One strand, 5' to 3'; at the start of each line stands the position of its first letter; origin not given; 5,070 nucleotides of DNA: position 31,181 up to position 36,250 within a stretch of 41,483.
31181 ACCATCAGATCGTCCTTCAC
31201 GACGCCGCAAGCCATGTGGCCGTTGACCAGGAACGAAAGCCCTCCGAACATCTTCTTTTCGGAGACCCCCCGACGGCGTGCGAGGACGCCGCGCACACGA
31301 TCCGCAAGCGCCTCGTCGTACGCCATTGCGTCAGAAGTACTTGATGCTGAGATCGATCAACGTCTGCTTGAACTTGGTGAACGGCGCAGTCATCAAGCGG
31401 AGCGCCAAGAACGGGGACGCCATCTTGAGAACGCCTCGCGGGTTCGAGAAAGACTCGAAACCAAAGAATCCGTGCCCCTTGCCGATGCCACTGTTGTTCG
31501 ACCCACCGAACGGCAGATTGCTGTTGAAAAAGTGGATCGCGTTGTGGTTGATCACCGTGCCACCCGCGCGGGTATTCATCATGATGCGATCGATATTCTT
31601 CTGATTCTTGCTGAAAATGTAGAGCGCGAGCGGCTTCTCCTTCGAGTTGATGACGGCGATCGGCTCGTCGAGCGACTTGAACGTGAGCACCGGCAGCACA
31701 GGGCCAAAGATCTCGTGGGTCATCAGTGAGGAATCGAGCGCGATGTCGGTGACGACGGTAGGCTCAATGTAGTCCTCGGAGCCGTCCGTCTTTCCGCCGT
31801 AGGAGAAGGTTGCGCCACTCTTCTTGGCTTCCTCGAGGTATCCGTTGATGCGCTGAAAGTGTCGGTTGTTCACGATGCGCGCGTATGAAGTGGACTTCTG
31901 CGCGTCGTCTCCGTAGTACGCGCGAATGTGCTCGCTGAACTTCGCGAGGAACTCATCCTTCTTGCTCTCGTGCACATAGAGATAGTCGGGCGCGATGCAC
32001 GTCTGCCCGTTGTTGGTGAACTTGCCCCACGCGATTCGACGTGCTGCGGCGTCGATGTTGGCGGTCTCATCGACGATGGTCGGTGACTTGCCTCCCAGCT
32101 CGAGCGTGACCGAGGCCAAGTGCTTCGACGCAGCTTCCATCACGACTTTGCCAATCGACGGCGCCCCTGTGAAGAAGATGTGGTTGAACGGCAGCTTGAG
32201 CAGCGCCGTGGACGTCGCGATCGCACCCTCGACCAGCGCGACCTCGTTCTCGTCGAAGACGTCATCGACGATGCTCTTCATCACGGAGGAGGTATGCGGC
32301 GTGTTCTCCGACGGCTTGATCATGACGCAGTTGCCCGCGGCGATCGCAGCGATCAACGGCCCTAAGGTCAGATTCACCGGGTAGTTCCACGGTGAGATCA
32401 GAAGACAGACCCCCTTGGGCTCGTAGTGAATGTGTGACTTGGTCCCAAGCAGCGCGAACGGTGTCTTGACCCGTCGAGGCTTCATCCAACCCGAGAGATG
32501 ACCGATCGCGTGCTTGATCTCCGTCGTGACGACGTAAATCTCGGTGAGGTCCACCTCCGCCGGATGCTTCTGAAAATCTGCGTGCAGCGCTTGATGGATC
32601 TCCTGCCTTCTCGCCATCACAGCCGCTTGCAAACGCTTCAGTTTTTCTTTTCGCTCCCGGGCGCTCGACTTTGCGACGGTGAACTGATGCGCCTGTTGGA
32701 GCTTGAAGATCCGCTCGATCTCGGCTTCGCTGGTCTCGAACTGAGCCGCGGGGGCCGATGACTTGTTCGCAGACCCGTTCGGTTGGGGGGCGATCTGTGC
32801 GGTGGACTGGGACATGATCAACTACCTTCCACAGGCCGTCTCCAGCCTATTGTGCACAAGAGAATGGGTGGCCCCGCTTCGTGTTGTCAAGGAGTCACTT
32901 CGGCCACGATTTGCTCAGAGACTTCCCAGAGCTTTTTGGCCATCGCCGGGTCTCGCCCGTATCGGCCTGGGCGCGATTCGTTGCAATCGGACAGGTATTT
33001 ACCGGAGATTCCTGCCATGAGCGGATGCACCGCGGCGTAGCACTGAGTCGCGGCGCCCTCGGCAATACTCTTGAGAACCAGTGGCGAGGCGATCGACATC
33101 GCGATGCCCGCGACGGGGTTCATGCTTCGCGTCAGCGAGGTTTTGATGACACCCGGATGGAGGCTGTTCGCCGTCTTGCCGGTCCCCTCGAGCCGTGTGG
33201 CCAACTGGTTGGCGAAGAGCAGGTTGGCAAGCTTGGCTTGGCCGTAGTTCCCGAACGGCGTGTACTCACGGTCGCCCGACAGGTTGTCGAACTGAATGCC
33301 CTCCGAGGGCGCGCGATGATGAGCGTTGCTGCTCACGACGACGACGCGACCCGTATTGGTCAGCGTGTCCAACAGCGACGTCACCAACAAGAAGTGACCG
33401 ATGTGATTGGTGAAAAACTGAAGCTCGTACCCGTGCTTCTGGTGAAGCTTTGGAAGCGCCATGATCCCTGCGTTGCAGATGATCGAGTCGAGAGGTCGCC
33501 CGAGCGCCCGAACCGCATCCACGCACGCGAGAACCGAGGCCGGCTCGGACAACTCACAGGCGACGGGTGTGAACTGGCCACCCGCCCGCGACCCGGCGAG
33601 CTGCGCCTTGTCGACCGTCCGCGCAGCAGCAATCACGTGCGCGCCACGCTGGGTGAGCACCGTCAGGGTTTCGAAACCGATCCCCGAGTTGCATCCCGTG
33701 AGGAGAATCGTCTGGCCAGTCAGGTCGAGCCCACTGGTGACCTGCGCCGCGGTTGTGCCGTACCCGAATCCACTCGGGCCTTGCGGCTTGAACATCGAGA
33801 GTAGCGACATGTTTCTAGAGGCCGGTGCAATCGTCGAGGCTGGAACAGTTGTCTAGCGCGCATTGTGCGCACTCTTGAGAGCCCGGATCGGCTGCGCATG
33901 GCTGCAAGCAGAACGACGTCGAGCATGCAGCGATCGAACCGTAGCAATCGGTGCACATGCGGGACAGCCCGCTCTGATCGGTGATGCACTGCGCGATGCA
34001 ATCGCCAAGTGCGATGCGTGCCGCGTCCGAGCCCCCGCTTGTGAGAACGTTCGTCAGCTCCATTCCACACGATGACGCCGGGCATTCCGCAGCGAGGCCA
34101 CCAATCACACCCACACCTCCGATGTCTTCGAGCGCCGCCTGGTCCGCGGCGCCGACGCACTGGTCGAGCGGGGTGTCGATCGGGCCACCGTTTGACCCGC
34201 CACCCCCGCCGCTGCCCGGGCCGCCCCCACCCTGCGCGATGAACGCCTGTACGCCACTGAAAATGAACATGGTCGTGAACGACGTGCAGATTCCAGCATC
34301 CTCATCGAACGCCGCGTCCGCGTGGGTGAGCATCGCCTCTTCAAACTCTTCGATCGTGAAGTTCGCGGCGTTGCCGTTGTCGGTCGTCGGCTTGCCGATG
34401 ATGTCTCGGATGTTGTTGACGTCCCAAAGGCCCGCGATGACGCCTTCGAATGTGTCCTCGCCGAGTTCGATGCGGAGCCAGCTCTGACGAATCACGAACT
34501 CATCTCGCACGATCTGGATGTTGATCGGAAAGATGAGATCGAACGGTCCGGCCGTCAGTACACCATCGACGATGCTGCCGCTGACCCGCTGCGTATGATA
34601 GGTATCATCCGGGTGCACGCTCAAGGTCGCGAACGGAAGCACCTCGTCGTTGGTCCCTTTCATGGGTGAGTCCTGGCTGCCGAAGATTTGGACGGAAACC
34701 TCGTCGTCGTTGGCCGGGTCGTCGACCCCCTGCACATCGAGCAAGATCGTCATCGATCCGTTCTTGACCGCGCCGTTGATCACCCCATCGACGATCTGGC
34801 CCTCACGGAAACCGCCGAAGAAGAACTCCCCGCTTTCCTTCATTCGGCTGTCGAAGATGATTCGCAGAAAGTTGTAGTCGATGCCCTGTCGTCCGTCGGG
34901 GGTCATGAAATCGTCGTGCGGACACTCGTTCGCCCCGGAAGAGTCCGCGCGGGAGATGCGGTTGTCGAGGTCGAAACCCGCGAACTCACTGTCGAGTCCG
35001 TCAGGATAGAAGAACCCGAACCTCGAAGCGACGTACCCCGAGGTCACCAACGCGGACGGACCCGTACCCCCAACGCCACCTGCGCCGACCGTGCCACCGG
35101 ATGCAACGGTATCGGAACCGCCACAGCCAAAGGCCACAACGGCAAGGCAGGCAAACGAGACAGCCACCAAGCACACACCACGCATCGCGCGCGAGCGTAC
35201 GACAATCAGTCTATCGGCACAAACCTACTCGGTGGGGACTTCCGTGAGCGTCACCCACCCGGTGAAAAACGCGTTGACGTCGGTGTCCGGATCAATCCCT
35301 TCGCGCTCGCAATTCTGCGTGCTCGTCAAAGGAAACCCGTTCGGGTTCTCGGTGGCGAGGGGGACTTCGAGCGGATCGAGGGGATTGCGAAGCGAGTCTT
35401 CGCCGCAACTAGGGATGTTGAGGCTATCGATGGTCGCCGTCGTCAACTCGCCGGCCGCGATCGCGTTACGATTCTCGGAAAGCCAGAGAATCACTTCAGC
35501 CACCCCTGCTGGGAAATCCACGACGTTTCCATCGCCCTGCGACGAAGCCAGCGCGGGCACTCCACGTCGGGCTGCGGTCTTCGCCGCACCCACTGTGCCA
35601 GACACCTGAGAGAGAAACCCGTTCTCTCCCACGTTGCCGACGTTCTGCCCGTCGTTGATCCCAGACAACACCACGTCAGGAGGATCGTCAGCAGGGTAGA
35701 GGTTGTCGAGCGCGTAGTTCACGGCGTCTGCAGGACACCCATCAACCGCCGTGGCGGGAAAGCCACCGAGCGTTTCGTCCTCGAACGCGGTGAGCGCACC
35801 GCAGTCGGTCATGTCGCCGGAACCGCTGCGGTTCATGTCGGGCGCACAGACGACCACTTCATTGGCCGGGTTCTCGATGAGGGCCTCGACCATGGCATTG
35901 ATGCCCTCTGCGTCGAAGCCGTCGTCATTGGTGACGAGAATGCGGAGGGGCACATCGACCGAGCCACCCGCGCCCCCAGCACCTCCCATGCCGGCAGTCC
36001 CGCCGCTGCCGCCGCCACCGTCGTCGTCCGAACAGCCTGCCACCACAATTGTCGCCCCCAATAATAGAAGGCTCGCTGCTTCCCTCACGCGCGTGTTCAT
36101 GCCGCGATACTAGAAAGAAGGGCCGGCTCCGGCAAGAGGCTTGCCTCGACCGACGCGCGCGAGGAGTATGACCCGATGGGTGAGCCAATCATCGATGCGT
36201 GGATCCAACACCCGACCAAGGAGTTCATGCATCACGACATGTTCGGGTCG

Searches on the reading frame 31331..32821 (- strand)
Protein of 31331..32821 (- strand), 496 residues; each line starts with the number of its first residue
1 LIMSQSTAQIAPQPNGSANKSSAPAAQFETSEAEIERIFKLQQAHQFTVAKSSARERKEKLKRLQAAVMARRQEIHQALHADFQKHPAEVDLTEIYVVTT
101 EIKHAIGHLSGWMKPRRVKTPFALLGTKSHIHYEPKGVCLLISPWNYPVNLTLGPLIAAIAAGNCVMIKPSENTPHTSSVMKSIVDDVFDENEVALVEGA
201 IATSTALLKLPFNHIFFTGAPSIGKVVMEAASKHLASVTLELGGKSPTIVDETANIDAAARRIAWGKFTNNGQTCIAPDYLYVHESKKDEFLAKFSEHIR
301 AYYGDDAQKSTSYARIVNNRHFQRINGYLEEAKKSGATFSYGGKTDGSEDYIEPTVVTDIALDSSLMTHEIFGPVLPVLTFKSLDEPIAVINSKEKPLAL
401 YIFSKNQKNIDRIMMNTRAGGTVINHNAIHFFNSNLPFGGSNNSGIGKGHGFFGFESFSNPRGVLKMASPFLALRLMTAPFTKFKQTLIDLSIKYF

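Call 70: search_protein_families(library=ncbifam, proteins=[window:31331-32821:-], max_evalue=1e-20)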
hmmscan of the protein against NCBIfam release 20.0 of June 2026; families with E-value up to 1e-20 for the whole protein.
window:31331-32821:- (496 aa): 36 families (the best 25 are shown)
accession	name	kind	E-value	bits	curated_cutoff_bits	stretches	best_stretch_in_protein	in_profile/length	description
NF045701.1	BenzalDHMdlD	equivalog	1.4e-126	422.6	550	1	30-464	4-432/436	NAD(P)-dependent benzaldehyde dehydrogenase MdlD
NF006916.0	PRK09407.1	equivalog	1.9e-79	267.6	521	1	29-468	52-494/526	succinic semialdehyde dehydrogenase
NF010000.0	PRK13473.1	subfamily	1.5e-66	224.9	615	1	29-465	35-471/475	aminobutyraldehyde dehydrogenase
TIGR01804.1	BADH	equivalog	1.2e-65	221.8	668.6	1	31-459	33-464/467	betaine-aldehyde dehydrogenase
TIGR01780.1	SSADH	subfamily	2.3e-63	214.6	646.35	1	47-458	33-444/448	succinate-semialdehyde dehydrogenase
NF009725.0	PRK13252.1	equivalog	7.3e-62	209.4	593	1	29-464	40-477/488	betaine-aldehyde dehydrogenase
NF002852.0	PRK03137.1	subfamily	2.9e-60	204.5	648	1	25-447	65-492/514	L-glutamate gamma-semialdehyde dehydrogenase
TIGR02299.1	HpaE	equivalog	5.3e-60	203.4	638.35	1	31-464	36-474/488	5-carboxymethyl-2-hydroxymuconate semialdehyde dehydrogenase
NF045736.1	PaDhStyDRhodo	equivalog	8.3e-60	202.7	800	1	107-457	111-468/479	phenylacetaldehyde dehydrogenase StyD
NF040648.1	lactal_redase_Meth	equivalog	4.2e-59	200.8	650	1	31-449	31-445/463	lactaldehyde dehydrogenase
TIGR01237.1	D1pyr5carbox2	equivalog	5.6e-58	197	659.65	1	49-449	85-491/511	L-glutamate gamma-semialdehyde dehydrogenase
NF007497.0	PRK10090.1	equivalog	3.8e-57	194.1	500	1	31-459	42-470/480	aldehyde dehydrogenase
TIGR04284.1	aldehy_Rv0768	hypoth_equivalog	7.1e-56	190.1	775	1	125-460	131-472/480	aldehyde dehydrogenase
TIGR03216.1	OH_muco_semi_DH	equivalog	1.2e-55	189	693.25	1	29-462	32-475/481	2-hydroxymuconic semialdehyde dehydrogenase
NF052305.1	DioxValDhHalo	equivalog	2.5e-55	188.3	750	1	29-444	39-457/483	2,5-dioxovalerate dehydrogenase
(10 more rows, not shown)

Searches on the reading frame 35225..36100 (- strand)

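Call 69: search_protein_families(library=pfam, proteins=[window:35225-36100:-], max_evalue=0.0001)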
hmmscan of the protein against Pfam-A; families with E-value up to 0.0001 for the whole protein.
window:35225-36100:- (291 aa): 1 family
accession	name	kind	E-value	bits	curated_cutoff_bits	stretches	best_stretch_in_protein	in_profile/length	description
PF01975.23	SurE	-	1.2e-35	123.5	22.1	1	54-237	1-174/189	Survival protein SurE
